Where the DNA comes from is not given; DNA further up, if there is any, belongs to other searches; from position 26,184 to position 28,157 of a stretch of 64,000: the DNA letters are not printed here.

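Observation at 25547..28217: Phage-borne miniature type V CRISPR-Cas locus: TnpB-like RuvC effector, 11-repeat array and candidate tracrRNA, with no adaptation genes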

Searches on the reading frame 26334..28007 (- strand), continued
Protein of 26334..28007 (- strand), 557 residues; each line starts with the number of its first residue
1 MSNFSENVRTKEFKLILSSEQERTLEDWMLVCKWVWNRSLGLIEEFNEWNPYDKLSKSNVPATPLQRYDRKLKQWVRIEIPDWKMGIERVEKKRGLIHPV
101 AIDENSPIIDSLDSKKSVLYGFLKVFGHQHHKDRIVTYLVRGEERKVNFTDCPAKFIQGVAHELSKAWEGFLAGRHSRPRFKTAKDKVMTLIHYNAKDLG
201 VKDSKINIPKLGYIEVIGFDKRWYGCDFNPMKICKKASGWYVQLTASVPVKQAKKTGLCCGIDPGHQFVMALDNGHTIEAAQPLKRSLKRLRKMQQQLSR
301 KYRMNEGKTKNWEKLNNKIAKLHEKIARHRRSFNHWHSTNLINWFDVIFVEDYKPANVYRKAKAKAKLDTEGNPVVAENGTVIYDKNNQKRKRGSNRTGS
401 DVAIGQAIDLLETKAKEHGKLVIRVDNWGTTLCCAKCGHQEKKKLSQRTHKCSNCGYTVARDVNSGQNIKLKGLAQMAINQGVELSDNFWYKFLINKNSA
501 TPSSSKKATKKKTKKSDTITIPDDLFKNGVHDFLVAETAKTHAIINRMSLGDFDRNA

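Call 40: find_related_loci(query=A1, collection=viral_contigs, flank=6000)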
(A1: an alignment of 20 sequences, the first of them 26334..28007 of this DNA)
Query A1 (557 aa) in viral_contigs; peptide patterns used: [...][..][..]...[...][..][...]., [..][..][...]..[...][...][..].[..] (x = any residue, [..] = any of these).
79 stretches matched a pattern; 30 encode a relative of the query (tblastn E <= 1e-3); 29 distinct loci.
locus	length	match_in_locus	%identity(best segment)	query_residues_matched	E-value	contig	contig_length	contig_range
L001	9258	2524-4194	99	1-557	0e+0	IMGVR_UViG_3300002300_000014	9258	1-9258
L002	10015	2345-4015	99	1-557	0e+0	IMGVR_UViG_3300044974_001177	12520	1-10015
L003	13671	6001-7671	99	1-557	0e+0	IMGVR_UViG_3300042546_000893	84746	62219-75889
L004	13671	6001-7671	99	1-557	0e+0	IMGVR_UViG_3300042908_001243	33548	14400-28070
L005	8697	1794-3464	99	1-557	0e+0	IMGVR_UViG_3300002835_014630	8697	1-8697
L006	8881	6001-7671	99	1-557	0e+0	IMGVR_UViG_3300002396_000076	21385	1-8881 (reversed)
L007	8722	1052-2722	99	1-557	0e+0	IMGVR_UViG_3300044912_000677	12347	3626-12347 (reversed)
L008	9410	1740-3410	99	1-557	0e+0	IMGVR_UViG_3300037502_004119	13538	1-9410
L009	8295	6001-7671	99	1-557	0e+0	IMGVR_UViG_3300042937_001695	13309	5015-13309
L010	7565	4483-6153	99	1-557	0e+0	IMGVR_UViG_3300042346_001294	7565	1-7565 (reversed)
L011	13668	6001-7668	99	2-557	0e+0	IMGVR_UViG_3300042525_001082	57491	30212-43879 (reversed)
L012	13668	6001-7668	99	2-557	0e+0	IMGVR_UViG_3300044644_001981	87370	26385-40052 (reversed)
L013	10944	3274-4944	94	1-557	0e+0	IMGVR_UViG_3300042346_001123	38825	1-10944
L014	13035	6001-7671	94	1-557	0e+0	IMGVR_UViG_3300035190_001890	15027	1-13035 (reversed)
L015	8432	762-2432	95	1-557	0e+0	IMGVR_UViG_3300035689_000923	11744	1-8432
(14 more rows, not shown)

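Call 43: find_encoding_contigs(protein=P0004, flank=3000, max_places=2)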
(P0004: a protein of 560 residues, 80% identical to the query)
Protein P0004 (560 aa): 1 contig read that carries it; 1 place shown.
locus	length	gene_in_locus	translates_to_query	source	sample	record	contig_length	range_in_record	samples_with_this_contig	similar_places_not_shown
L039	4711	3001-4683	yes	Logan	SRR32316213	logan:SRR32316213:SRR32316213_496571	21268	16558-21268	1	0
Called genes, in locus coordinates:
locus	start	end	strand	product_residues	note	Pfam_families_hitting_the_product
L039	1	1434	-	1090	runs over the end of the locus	PF01807:Zn_ribbon_DnaG, PF13481:AAA_25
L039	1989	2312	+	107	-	-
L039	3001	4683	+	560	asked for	PF12323:HTH_OrfB_IS605 (faint), PF01385:OrfB_IS605, PF07282:Cas12f1-like_TNB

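Call 44: find_encoding_contigs(protein=P0005, flank=3000, max_places=2)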
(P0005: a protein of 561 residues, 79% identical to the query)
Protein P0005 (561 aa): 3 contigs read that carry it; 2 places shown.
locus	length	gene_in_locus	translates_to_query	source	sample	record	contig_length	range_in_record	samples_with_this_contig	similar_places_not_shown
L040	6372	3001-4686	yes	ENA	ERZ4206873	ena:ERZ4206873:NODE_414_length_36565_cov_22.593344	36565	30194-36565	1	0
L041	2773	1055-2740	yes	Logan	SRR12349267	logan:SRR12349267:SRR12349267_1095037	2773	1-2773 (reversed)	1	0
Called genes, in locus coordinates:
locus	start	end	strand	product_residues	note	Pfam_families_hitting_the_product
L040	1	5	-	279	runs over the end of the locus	PF00331:Glyco_hydro_10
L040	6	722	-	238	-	-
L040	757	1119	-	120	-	-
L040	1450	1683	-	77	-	-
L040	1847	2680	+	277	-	PF02498:Bro-N (weak)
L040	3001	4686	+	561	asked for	PF12323:HTH_OrfB_IS605 (weak), PF01385:OrfB_IS605, PF07282:Cas12f1-like_TNB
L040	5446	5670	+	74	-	-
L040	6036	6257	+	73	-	-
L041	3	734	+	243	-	?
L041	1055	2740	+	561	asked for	PF12323:HTH_OrfB_IS605 (weak), PF01385:OrfB_IS605, PF07282:Cas12f1-like_TNB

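Call 45: find_encoding_contigs(protein=P0006, flank=3000, max_places=3)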
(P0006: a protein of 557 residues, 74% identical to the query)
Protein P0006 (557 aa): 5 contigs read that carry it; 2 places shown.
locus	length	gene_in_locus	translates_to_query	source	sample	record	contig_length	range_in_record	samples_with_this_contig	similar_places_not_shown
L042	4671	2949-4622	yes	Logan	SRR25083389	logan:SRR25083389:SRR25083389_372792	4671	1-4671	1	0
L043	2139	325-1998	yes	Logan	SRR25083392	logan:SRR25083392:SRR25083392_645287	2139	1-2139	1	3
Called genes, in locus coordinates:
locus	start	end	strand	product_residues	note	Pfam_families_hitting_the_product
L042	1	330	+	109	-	?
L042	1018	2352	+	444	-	PF07444:Ycf66_N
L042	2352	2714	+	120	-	PF03692:CxxCxxCC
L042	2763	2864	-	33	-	-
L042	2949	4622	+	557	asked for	PF12323:HTH_OrfB_IS605 (faint), PF01385:OrfB_IS605, PF07282:Cas12f1-like_TNB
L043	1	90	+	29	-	?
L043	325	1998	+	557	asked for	PF12323:HTH_OrfB_IS605 (faint), PF01385:OrfB_IS605, PF07282:Cas12f1-like_TNB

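Call 46: find_encoding_contigs(protein=P0003, flank=3000, max_places=2)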
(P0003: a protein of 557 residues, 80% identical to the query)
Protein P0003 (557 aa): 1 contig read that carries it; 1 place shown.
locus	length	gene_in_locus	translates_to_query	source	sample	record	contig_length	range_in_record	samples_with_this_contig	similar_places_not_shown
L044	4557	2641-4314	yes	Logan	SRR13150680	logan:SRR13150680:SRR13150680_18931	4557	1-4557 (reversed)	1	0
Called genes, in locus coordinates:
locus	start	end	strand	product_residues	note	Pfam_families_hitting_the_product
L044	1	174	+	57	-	?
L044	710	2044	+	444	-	PF07444:Ycf66_N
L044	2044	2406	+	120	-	PF03692:CxxCxxCC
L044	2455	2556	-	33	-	-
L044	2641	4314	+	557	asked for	PF12323:HTH_OrfB_IS605 (faint), PF01385:OrfB_IS605, PF07282:Cas12f1-like_TNB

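Call 47: find_encoding_contigs(protein=P0012, flank=4000, max_places=2)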
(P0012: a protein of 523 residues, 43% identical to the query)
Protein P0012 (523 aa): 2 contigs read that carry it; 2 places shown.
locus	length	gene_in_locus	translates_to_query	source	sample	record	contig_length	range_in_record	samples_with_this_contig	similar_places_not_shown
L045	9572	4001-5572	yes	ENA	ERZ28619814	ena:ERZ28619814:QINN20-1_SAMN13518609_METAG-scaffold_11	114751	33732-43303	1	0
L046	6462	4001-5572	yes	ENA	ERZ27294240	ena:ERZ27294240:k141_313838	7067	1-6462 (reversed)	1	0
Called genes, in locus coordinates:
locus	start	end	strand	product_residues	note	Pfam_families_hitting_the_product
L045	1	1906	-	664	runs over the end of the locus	PF01385:OrfB_IS605 (faint), PF07282:Cas12f1-like_TNB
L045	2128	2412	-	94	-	-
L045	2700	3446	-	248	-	PF04383:KilA-N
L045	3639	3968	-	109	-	-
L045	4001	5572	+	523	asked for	PF01385:OrfB_IS605, PF07282:Cas12f1-like_TNB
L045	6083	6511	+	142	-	-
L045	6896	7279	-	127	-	-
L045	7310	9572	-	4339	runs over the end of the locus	-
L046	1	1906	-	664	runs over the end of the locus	PF01385:OrfB_IS605 (faint), PF07282:Cas12f1-like_TNB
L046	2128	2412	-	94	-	-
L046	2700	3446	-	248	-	PF04383:KilA-N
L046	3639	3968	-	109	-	-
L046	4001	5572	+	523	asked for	PF01385:OrfB_IS605, PF07282:Cas12f1-like_TNB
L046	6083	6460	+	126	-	?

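Call 48: find_encoding_contigs(protein=P0011, flank=4000, max_places=2)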
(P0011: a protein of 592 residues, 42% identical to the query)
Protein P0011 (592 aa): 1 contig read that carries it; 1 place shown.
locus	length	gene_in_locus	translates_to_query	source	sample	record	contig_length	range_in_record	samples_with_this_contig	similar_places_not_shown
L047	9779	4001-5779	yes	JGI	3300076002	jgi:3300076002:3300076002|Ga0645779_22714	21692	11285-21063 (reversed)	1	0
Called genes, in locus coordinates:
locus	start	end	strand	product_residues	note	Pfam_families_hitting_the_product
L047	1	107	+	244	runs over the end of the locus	?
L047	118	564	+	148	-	-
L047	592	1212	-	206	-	-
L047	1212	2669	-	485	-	PF03237:Terminase_6N, PF04466:Terminase_3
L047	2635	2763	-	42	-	-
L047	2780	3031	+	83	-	-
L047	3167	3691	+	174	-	-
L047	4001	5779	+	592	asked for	PF12323:HTH_OrfB_IS605 (weak), PF01385:OrfB_IS605 (weak), PF07282:Cas12f1-like_TNB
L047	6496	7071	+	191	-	-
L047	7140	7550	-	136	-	-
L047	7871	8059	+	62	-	-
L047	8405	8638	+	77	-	-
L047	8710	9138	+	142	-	-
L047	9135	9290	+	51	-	-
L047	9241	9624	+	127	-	-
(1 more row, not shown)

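Call 49: find_encoding_contigs(protein=P0007, flank=3000, max_places=3)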
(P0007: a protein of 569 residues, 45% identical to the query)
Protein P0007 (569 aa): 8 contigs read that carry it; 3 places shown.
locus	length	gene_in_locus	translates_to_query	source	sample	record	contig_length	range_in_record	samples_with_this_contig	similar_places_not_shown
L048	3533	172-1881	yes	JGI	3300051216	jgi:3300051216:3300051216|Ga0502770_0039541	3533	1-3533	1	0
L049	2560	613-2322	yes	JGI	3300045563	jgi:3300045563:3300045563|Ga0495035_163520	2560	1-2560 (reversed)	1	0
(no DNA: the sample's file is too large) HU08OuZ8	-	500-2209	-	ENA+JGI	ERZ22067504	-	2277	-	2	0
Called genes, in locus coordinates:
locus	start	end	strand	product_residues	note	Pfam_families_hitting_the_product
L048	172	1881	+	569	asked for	PF12323:HTH_OrfB_IS605, PF01385:OrfB_IS605 (weak), PF07282:Cas12f1-like_TNB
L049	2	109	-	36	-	?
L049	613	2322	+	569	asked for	PF12323:HTH_OrfB_IS605, PF01385:OrfB_IS605 (weak), PF07282:Cas12f1-like_TNB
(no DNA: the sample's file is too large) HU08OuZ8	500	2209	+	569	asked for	PF12323:HTH_OrfB_IS605, PF01385:OrfB_IS605 (weak), PF07282:Cas12f1-like_TNB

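Call 50: find_encoding_contigs(protein=P0014, flank=4000, max_places=2)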
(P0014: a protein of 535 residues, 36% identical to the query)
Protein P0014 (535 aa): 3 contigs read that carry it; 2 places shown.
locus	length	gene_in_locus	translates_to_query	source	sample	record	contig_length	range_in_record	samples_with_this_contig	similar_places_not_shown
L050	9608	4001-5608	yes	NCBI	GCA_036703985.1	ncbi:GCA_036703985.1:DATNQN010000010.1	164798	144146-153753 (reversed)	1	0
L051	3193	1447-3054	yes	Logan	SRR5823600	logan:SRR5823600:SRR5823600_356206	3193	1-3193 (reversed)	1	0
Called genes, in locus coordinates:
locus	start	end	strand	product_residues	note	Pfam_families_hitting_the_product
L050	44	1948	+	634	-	PF06480:FtsH_ext, PF07728:AAA_5 (faint), PF13191:AAA_16 (faint), PF06068:TIP49 (weak), PF00004:AAA, PF17862:AAA_lid_3, PF01434:Peptidase_M41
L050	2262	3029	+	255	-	PF00977:His_biosynth, PF02581:TMP-TENI (faint), PF03060:NMO (faint)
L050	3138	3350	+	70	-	-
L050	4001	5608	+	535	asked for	PF01385:OrfB_IS605, PF07282:Cas12f1-like_TNB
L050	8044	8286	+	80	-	-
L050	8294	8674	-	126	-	-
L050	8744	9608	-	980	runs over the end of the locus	PF02660:G3P_acyltransf, PF01326:PPDK_N, PF27448:Rph_4th, PF00391:PEP-utilizers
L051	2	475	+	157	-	?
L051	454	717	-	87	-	-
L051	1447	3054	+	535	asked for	PF01385:OrfB_IS605, PF07282:Cas12f1-like_TNB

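Call 82: predict_structure(alignment_id=A1)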
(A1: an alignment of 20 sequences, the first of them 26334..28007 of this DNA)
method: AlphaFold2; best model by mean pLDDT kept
length: 557 residues; sequences in the alignment: 20
mean_pLDDT: 77.0   pTM: 0.65
mean pLDDT of the five models: 77.0, 76.1, 75.9, 75.0, 74.8
residues with pLDDT >= 90: 112; 70-90: 321; 50-70: 53; < 50: 71
segments of 3 or more residues with pLDDT < 50: 1-3, 355-362, 387-396, 500-529, 541-557
pLDDT, mean of each block of 10 residues (from residue 1): 61 90 92 93 90 86 80 82 85 87 89 87 91 85 85 92 90 83 82 77 84 85 65 88 79 79 81 87 86 87 74 86 86 88 89 55 66 77 57 45 77 84 84 87 83 90 91 85 73 73 28 27 42 52 40 33
secondary structure, 60 per line:
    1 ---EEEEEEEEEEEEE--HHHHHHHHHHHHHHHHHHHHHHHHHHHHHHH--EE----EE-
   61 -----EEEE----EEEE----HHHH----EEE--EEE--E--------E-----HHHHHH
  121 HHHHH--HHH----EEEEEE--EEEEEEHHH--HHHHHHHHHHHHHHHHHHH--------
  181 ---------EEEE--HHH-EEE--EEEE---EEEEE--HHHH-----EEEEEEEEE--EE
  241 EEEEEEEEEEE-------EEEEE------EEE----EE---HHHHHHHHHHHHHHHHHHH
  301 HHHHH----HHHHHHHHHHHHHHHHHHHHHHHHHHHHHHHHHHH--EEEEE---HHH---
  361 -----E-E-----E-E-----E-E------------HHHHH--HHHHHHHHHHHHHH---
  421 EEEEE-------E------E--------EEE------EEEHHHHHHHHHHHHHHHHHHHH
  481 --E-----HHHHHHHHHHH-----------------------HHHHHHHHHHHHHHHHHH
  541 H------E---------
elements in order: E4-16 H19-49 E66-69 E74-77 H82-85 E90-92 E95-97 H115-125 E135-140 E143-148 H154-172 E190-193 E200-202 E205-208 E212-216 H219-222 E228-236 E239-251 E259-263 E270-272 H282-305 H310-344 E347-351 H397-401 H404-417 E421-425 E449-451 E458-460 H461-480 H489-499 H523-541

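Call 86: fold_search(model_id=the predicted structure, library=pdb)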
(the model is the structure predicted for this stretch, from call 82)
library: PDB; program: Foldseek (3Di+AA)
matches with E <= 10: 215; with E <= 0.001: 64
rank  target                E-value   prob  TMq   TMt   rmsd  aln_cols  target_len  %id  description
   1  8iaz_A                9.3e-20  1.00  0.54  0.76   4.9       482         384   19  Cryo-EM structure of the ISFba1 TnpB-reRNA-dsDNA complex (released 2024-04-17)
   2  9jfs_A                4.2e-19  1.00  0.54  0.57  10.9       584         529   16  Structure of Cas12p-TrxA-guide RNA-target DNA complex(29nt TS and 11nt NTS) (released 2025-09-10)
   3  9jg3_A                2.9e-18  1.00  0.55  0.53  13.6       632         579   16  Structure of Cas12p-TrxA-guide RNA-target DNA complex(33-bp dsDNA) (released 2025-09-10)
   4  8h1j_A                5.7e-17  1.00  0.50  0.74   5.0       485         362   17  Cryo-EM structure of the TnpB-omegaRNA-target DNA ternary complex (released 2023-04-12)
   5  8exa_A                1.6e-14  1.00  0.46  0.72   5.0       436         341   15  ISDra2 TnpB in complex with reRNA and cognate DNA, conformation 1 (RuvC domain resolved) (released 2023-04-05)
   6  9b0l_P                1.4e-13  1.00  0.50  0.59   6.1       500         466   13  Cryo-EM structure of Acanthamoeba polyphaga mimivirus Fanzor2 ternary complex (released 2024-10-09)
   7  8j3r_A                2.4e-13  1.00  0.50  0.64   7.0       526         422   13  Cryo-EM structure of the AsCas12f-HKRA-sgRNAS3-5v7-target DNA (released 2023-09-27)
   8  9jfq_A                2.4e-13  1.00  0.52  0.59   7.9       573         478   16  Structure of LaTranC complex bound to 27nt complementary DNA substrate, conformation 2 (released 2025-10-08)
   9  8j3r_B                5.9e-13  1.00  0.24  0.32  20.1       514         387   16  Cryo-EM structure of the AsCas12f-HKRA-sgRNAS3-5v7-target DNA (released 2023-09-27)
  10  8j12_A                6.2e-13  1.00  0.47  0.59   8.8       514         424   14  Cryo-EM structure of the AsCas12f-sgRNA-target DNA ternary complex (released 2023-09-27)
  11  8j1j_A                8.2e-13  1.00  0.49  0.62   7.6       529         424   15  Cryo-EM structure of the AsCas12f-YHAM-sgRNAS3-5v7-target DNA (released 2023-09-27)
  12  7wju_A                2.0e-12  1.00  0.46  0.61   7.3       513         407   15  Cryo-EM structure of the AsCas12f1-sgRNAv1-dsDNA ternary complex (released 2023-01-18)
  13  8hr5_A                2.9e-12  1.00  0.44  0.51  12.8       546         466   15  Cryo-EM structure of the CnCas12f1-sgRNA-DNA complex (released 2023-09-06)
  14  9nzq_A                4.1e-12  1.00  0.47  0.59   7.1       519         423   14  Cryo-EM structure of OsCas12f-gRNA-DNA ternary complex. State II (released 2026-04-08)
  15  9i8y_A                5.4e-12  1.00  0.48  0.62   5.5       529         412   14  SpCas12Cas12f1 in complex with sgRNA and cognate DNA (released 2025-07-23)
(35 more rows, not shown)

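Call 99: list_cluster_members(proteins=[window:26334-28007:-, P0006, P0014])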
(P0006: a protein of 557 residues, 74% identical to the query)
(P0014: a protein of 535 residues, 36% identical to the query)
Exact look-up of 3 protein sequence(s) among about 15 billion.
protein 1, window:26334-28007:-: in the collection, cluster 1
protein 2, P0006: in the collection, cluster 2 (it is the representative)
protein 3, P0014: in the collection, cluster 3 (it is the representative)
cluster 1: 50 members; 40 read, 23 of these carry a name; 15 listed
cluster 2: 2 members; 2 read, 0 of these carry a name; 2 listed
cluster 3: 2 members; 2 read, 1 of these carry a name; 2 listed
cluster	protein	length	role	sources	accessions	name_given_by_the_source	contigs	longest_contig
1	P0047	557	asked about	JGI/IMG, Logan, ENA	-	-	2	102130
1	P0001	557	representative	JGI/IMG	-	putative transposase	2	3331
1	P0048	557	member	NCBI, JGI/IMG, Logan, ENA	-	putative transposase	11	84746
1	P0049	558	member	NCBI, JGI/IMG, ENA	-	putative transposase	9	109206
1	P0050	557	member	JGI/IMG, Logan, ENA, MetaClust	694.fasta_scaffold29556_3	putative transposase | \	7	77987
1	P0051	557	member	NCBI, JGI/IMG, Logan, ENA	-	putative transposase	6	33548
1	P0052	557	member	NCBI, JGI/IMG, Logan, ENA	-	putative transposase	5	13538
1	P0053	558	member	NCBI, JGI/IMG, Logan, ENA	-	putative transposase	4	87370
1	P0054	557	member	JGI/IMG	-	putative transposase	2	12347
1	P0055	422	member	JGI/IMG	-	putative transposase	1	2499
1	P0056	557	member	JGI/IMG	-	putative transposase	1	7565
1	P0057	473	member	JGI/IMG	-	putative transposase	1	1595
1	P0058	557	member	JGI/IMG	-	putative transposase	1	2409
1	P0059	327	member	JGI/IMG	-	putative transposase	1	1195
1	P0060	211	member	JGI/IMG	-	transposase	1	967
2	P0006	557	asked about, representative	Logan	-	-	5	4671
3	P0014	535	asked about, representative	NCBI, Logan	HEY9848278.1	MAG TPA: type V CRISPR-associated protein C2c8 [Leptolyngbyaceae cyanobacterium]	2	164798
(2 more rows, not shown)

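Call 105: get_annotated_region(hit=H3, flank=2500)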
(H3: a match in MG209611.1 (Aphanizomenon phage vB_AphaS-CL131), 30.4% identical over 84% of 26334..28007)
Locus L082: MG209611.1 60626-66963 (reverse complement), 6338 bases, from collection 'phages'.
description: Aphanizomenon phage vB_AphaS-CL131, complete genome.
organism: Aphanizomenon phage vB_AphaS-CL131 (NCBI taxid 2047766)
taxonomy: Viruses; Duplodnaviria; Heunggongvirae; Uroviricota; Caudoviricetes
host: Aphanizomenon flos-aquae; source: Curonian Lagoon; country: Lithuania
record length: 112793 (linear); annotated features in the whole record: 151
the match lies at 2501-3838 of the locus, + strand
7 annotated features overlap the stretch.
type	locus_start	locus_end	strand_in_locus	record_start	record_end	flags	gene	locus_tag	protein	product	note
CDS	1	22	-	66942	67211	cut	-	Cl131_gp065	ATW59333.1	hypothetical protein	-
CDS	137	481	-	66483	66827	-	-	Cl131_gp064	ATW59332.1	hypothetical protein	-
CDS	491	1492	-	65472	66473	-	-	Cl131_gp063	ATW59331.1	hypothetical protein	similar to hypothetical protein WP_094543715.1 from Ochrobactrum pseudogrignonense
CDS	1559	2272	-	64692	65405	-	-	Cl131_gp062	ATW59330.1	antirepresor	similar to putative Bro-N family phage antirepressor YP_007011088.1 from Liberibacter phage SC1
CDS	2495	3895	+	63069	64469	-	-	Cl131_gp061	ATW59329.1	transposase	similar to putative IS transposase (OrfB) YP_398475.1 from Clostridium phage c-st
CDS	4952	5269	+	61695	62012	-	-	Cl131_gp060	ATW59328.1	hypothetical protein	similar to hypothetical protein ANA_C12682 AFW95394.1 from Anabaena sp. 90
CDS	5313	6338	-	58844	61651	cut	-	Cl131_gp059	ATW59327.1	terminase large subunit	similar to unnamed protein product YP_004957326.1 from Planktothrix phage PaV-LD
